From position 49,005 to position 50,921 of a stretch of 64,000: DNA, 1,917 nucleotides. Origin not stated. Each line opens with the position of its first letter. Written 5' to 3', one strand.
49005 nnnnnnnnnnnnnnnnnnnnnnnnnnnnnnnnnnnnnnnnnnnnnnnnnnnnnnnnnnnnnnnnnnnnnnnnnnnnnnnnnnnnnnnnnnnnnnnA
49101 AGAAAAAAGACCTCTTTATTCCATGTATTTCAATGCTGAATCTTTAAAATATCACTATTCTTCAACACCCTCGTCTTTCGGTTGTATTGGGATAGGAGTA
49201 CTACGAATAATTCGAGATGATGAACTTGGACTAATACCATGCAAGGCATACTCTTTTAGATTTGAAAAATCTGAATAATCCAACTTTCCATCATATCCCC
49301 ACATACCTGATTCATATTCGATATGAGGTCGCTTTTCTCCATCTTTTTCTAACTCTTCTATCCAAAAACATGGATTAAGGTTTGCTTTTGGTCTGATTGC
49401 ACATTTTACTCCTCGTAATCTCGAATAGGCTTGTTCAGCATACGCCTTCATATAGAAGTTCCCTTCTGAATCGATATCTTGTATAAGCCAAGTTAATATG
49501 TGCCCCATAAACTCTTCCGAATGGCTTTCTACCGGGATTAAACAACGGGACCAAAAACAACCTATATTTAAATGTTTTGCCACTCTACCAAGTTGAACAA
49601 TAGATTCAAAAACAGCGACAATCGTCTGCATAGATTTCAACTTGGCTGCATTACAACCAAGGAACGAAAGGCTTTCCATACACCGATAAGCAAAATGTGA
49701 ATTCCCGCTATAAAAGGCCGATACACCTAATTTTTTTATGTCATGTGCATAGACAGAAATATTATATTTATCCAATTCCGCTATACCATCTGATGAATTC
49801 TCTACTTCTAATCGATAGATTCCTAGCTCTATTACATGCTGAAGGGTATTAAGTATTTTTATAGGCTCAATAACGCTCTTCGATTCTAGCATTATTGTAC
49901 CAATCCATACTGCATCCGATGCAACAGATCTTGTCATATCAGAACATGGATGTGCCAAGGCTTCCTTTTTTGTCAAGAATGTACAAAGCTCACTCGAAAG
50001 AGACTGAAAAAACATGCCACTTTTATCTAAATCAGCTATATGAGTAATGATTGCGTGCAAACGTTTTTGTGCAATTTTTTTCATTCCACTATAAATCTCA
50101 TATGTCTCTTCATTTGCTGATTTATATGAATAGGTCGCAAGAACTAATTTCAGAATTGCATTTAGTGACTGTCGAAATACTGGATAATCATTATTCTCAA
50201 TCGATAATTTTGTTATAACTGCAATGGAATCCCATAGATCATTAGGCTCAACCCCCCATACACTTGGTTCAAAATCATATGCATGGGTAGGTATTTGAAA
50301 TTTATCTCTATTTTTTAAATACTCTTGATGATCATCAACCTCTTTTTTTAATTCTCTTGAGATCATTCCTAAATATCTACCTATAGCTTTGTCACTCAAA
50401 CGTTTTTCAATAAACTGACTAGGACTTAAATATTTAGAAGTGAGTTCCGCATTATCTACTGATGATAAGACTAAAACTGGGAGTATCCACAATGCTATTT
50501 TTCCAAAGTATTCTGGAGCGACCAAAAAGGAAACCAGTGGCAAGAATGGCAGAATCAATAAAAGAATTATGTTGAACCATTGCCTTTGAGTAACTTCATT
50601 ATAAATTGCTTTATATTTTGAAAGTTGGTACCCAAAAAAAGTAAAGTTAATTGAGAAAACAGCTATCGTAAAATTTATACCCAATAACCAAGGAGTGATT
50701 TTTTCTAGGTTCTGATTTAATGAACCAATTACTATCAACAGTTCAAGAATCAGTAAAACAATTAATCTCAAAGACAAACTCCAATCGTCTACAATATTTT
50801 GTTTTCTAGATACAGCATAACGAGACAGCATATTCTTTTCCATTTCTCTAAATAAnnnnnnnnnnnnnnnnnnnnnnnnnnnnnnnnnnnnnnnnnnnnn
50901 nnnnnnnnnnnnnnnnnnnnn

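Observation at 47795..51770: AT-rich three-gene operon (DUF4365-like nuclease fold / 4-TM large protein / T5orf172 GIY-YIG-like protein): candidate uncharacterised anti-phage defence system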

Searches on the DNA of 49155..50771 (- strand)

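Call 98: search_dna_similar(query=window:49155-50771:-, collection=ecoli_genomes, mode=distant, max_rows=10)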
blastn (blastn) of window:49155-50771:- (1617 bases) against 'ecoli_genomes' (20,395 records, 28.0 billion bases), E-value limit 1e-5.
No match.
